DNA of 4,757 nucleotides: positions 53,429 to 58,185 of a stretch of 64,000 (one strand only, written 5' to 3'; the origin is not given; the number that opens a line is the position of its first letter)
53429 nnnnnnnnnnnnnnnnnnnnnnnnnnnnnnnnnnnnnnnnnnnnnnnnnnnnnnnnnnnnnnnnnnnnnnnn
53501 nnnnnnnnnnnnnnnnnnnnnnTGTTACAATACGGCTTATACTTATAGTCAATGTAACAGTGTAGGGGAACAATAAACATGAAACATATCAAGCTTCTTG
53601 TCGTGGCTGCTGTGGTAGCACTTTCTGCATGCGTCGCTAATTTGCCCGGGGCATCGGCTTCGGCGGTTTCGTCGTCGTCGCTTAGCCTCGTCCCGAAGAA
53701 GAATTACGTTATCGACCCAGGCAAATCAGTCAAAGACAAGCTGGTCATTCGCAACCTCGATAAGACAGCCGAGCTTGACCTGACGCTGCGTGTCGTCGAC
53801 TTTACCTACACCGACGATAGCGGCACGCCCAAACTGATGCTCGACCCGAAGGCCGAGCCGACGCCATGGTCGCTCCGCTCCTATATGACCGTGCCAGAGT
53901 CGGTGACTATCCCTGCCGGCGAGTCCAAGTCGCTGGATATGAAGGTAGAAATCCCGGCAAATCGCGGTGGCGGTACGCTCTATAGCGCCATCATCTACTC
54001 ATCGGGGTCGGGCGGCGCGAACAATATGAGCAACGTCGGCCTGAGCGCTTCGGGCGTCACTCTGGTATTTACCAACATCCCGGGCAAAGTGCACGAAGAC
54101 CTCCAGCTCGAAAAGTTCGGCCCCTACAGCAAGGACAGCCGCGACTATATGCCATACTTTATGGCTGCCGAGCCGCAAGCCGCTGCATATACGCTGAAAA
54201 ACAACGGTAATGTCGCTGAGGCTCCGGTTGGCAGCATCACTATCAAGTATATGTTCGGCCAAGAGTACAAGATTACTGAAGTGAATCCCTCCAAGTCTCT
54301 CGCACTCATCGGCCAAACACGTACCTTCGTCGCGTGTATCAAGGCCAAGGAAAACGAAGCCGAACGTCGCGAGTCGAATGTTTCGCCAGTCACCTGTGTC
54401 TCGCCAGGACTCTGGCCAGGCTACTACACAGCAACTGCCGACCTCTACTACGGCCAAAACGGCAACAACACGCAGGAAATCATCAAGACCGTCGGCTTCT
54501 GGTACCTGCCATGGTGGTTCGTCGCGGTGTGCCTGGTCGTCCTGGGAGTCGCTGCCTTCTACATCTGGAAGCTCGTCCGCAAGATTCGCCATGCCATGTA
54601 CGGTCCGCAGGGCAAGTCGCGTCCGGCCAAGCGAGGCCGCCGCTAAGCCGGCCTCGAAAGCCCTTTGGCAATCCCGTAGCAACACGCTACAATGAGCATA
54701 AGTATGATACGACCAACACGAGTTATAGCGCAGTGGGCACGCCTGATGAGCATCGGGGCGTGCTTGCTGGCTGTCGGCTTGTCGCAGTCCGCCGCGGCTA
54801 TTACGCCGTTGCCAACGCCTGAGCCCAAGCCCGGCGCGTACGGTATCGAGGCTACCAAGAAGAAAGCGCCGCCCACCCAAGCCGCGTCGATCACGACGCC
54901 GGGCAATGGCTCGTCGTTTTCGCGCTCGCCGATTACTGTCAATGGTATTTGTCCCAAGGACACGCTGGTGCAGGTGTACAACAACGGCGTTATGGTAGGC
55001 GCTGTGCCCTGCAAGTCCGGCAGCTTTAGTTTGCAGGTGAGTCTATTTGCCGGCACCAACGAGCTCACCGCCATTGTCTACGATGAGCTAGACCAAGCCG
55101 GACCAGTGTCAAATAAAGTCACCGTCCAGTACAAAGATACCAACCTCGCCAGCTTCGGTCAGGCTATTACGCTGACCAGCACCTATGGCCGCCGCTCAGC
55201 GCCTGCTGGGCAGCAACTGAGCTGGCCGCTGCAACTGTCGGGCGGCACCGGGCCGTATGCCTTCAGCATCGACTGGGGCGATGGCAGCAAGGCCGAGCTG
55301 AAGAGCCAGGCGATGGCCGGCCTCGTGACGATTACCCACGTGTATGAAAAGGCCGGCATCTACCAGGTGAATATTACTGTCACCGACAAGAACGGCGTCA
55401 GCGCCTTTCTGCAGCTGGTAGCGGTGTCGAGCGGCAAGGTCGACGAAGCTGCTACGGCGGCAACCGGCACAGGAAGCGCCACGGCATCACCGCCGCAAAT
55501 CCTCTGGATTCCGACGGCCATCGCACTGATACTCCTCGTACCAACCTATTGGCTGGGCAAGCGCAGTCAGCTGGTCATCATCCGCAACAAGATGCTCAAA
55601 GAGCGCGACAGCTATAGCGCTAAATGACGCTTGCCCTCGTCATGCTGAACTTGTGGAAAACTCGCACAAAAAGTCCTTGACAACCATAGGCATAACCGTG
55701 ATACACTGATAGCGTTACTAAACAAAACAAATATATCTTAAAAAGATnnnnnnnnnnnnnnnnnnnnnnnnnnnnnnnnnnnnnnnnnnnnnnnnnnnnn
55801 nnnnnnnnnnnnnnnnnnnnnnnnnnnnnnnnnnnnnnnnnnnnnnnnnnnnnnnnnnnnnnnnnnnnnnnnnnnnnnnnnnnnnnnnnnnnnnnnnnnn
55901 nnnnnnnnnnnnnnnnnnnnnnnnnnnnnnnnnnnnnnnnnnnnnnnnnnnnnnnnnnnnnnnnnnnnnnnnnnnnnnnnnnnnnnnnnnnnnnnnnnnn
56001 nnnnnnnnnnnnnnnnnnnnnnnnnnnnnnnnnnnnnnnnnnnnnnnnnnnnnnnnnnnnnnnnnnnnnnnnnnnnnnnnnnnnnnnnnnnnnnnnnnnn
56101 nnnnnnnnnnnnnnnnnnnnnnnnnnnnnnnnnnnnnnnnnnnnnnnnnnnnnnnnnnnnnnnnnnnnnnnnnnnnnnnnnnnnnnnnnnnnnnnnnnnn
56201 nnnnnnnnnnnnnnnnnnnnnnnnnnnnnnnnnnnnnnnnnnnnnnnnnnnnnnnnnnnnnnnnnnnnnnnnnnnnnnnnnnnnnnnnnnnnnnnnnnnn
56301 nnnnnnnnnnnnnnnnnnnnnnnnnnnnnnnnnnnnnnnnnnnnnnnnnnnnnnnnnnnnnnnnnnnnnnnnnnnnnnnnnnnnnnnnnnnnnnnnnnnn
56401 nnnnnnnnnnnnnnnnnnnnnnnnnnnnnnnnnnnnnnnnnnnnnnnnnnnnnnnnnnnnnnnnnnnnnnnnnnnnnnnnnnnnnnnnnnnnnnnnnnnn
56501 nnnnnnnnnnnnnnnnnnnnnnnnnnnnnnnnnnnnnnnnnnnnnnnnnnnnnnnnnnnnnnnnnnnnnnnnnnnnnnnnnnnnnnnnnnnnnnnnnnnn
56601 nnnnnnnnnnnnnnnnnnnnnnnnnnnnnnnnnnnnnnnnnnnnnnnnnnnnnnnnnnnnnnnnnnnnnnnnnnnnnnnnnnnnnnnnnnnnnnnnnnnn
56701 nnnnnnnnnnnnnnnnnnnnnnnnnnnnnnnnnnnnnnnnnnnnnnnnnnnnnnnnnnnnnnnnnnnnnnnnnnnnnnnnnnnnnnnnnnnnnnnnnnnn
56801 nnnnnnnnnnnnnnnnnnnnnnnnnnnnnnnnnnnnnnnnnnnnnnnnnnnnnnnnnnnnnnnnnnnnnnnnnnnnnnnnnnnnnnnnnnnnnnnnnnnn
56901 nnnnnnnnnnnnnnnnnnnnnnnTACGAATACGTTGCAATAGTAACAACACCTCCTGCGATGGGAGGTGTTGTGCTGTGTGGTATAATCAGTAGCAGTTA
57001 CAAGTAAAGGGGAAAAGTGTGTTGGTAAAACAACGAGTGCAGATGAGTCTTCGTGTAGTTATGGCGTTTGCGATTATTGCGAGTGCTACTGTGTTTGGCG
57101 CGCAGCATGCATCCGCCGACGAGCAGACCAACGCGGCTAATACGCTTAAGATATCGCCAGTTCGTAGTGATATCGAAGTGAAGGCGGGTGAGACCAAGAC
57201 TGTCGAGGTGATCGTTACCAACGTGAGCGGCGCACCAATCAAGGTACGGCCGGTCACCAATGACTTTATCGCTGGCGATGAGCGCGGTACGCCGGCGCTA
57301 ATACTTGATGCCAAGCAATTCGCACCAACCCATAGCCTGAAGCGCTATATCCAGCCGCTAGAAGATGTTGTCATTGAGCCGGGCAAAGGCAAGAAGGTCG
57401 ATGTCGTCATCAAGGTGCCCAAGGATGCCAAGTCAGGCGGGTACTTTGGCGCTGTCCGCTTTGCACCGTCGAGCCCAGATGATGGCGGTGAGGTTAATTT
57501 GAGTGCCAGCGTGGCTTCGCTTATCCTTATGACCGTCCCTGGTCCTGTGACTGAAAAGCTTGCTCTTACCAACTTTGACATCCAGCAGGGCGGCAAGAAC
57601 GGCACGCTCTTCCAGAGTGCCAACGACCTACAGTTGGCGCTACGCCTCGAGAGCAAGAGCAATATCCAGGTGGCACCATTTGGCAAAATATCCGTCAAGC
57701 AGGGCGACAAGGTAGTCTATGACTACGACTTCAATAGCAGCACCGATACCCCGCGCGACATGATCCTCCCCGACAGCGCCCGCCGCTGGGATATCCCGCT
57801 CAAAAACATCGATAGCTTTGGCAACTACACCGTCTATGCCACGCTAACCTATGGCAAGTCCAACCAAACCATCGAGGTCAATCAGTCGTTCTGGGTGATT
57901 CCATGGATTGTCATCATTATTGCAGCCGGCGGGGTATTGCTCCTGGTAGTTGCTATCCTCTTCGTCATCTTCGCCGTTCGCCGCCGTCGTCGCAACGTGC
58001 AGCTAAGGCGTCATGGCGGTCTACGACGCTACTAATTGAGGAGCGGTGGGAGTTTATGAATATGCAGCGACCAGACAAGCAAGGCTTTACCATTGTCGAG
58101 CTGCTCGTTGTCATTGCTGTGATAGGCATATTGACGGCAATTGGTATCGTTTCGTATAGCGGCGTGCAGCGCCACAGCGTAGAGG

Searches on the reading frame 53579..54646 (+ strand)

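Call 57: search_protein_families(library=pfam, proteins=[window:53579-54646:+], max_evalue=0.01)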
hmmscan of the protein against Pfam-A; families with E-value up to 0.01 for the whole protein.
window:53579-54646:+ (355 aa): 2 families
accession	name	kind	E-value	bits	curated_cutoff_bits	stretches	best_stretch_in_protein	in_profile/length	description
PF06030.18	WxLIP_PGBD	-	5.5e-05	23.6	27.3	1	45-138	23-117/121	WxL Interacting Protein, peptidoglycan binding domain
PF09172.16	Vit_open_b-sht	-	0.0055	16.4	23.7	1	145-243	46-156/303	Vitellinogen, open beta-sheet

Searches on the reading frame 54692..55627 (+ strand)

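Call 57: search_protein_families(library=pfam, proteins=[window:54692-55627:+], max_evalue=0.01)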
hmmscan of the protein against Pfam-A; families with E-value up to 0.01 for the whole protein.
window:54692-55627:+ (311 aa): 4 families
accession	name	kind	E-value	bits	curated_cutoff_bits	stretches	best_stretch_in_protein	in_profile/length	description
PF18911.6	PKD_4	-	3e-08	34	27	1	185-238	31-76/85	PKD domain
PF00801.26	PKD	-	3.3e-07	30.7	23.5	1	167-236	8-71/80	PKD domain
PF09136.16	Glucodextran_B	-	4.6e-06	26.9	27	1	66-142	4-78/83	Glucodextranase, domain B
PF17957.7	Big_7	-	0.0018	19.3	24.1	1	65-127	3-70/70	Bacterial Ig domain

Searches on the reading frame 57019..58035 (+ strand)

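Call 57: search_protein_families(library=pfam, proteins=[window:57019-58035:+], max_evalue=0.01)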
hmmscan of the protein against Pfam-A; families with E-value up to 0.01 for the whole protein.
window:57019-58035:+ (338 aa): 2 families
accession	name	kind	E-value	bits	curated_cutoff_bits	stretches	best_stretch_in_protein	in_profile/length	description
PF06030.18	WxLIP_PGBD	-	6.3e-07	29.9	27.3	1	51-148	20-119/121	WxL Interacting Protein, peptidoglycan binding domain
PF06280.18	fn3_5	-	0.00011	23.3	27.6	0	115-151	62-101/112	Fn3-like domain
